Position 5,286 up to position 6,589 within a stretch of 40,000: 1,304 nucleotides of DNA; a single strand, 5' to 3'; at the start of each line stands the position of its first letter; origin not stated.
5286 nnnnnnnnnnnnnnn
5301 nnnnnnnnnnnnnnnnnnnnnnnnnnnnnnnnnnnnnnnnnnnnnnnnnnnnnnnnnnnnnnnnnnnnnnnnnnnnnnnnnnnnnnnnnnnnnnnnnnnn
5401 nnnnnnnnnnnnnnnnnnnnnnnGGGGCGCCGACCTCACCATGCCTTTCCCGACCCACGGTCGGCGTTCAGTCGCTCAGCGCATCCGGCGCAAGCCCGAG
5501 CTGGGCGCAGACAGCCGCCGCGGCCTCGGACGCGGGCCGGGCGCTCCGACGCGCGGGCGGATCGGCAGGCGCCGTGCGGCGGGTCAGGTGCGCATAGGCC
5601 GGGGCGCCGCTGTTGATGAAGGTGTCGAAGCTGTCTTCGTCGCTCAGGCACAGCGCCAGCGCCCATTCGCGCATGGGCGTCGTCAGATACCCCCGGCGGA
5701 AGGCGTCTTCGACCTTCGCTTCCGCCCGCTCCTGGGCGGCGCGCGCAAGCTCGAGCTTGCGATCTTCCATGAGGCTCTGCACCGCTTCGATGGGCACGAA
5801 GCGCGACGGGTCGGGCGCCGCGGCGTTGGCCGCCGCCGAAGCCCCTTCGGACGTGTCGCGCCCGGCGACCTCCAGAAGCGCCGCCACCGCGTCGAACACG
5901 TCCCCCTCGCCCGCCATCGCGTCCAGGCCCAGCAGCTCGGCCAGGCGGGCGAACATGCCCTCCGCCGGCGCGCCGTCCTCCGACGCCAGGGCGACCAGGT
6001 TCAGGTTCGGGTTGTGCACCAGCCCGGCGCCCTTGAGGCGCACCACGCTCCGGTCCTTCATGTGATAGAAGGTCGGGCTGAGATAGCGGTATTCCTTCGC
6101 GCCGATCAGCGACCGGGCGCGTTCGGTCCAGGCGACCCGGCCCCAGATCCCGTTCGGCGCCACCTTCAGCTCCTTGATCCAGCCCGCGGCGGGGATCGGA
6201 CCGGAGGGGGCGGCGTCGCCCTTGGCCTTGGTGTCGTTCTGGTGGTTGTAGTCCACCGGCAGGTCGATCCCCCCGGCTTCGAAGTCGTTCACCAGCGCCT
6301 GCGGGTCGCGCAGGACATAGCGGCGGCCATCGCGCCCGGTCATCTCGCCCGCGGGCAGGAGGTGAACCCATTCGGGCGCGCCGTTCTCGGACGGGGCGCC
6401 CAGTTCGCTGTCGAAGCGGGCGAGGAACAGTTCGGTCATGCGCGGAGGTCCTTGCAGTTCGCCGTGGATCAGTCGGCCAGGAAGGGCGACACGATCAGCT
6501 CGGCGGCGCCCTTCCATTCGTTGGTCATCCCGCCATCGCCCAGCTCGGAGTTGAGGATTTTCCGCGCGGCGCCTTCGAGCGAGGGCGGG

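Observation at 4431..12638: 8.2-kb Mu-like transposable element with a full early module but only capsid and protease/scaffold late genes: candidate natural mini-Mu or capsid-encoding transposable-phage satellite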

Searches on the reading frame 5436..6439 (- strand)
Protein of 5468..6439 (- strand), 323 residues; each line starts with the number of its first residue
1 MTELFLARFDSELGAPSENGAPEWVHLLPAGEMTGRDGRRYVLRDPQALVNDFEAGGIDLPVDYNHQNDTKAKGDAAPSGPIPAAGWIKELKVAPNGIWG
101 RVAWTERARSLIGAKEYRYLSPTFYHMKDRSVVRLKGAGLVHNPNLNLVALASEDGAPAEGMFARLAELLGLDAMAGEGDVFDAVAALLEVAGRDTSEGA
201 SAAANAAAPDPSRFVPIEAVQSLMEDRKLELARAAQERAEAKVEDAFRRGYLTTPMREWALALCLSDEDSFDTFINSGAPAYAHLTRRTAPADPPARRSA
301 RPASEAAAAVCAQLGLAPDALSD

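Call 5: search_protein_families(library=pfam, proteins=[window:5436-6371:-], max_evalue=0.01)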
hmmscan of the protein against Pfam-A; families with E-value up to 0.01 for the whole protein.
window:5436-6371:- (311 aa): 0 families

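Call 6: search_protein_families(library=phrogs, proteins=[window:5436-6371:-], max_evalue=0.01)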
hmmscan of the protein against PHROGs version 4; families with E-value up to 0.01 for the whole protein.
window:5436-6371:- (311 aa): 0 families

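Call 14: search_protein_families(library=pfam, proteins=[window:5468-6439:-], max_evalue=0.01)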
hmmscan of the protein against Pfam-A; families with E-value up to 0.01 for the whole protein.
window:5468-6439:- (323 aa): 1 family
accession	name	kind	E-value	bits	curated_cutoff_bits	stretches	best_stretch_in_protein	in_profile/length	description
PF10123.14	Mu-like_Pro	-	1.5e-59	202.6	25.2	1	25-320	1-327/330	Mu-like prophage I protein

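Call 44: search_protein_families(library=phrogs, proteins=[window:5468-6439:-], max_evalue=0.01)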
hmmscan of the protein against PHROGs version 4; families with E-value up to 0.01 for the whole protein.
window:5468-6439:- (323 aa): 4 families
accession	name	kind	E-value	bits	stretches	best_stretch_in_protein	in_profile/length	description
phrog_328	-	head and packaging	1.3e-68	233.1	1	13-320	14-330/339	head maturation protease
phrog_13230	-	unknown function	4.6e-23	82.5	1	20-133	19-125/138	-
phrog_2976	-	head and packaging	5.5e-06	27.3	1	155-281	224-359/394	head maturation protease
phrog_976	-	head and packaging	0.00014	22.3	1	16-147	25-155/415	head maturation protease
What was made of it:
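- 5468..6439 (-): gpI head protease/scaffold (323 aa). PF10123, E 1.5e-59, profile positions 1-327 of 330 (call 14). phrog_328, E 1e-68 (call 44).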

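Call 46: search_dna_similar(query=window:5468-6439:-, collection=phages, mode=protein, max_rows=12)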
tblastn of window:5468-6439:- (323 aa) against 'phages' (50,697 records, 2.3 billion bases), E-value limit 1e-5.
Records with a match: 195; places in all: 195; records where one place covers at least 80% of the query: 127.
Best place of each record, by identity: <60% 195.
By first word of the organism name: Pseudomonas 123; Bacteriophage 15; Vibrio 12; Escherichia 6; Ralstonia 5; Yersinia 5; Rhodovulum 4; Klebsiella 2; Faecalibacterium 2; Ochrobactrum 2; and 14 more.
By host as written in the record: - 35; Pseudomonas aeruginosa 35; Pseudomonas aeruginosa PA14 32; Vibrio sp. 9; Ralstonia solanacearum 5; Yersinia pestis EV76-CN 4; Helicobacter pullorum 3; Escherichia coli 3; and 53 more.
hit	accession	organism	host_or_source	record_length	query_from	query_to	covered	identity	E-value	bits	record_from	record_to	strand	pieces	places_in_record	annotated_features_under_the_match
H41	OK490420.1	Klebsiella phage Kp4866-3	Klebsiella pneumoniae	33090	22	280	80%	34.5%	9e-27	116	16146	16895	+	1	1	record has no annotation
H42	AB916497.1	Ralstonia phage RS138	Ralstonia solanacearum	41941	2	283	87%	31.5%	1e-15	84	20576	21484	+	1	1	Mu-like prophage I protein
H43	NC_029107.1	Ralstonia phage RS138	Ralstonia solanacearum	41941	2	283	87%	31.5%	1e-15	84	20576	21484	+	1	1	head maturation protease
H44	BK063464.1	Mushuvirus mushu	Oscillospiraceae sp. ER4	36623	20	275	79%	31.7%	2e-16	86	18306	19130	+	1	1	head maturation protease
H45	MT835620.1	Bacteriophage sp.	human fecal samples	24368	20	275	79%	31.3%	1e-15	84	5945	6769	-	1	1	record has no annotation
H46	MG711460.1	Faecalibacterium phage FP_Mushu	Faecalibacterium prausnitzii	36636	20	275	79%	31.3%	1e-15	84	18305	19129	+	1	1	putative protease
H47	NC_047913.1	Faecalibacterium phage FP_Mushu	Faecalibacterium prausnitzii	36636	20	275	79%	31.3%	1e-15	84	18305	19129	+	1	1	head maturation protease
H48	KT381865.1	Pelagibaca phage vB_PeaS-P1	Pelagibaca abyssi JLT2014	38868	16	283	83%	29.8%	1e-15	84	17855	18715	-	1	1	hypothetical protein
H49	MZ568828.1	Shewanella phage vB_SspM_MuM16-2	Shewanella sp. M16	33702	24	283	80%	30.7%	1e-20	99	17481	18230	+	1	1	protease I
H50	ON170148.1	Ralstonia phage YO088_1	Ralstonia solanacearum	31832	25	283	80%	30.5%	1e-18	92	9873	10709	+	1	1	record has no annotation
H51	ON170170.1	Ralstonia phage YO098_1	Ralstonia solanacearum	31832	25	283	80%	30.5%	1e-18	92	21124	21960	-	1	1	record has no annotation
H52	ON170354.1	Ralstonia phage YO381_1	Ralstonia solanacearum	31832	25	283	80%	30.5%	1e-18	92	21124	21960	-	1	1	record has no annotation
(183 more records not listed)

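Call 104: search_protein_families(library=padloc, proteins=[window:5468-6439:-], max_evalue=0.001)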
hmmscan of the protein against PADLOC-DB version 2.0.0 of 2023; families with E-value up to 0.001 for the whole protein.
window:5468-6439:- (323 aa): 0 families

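Call 105: search_protein_families(library=ncbifam, proteins=[window:5468-6439:-], max_evalue=0.001)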
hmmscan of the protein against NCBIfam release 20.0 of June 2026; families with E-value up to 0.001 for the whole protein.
window:5468-6439:- (323 aa): 0 families

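Call 113: find_encoding_contigs(protein=window:5468-6439:-, flank=10000, max_places=5)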
Protein window:5468-6439:- (323 aa): no gene with exactly this product is on record in the collection.
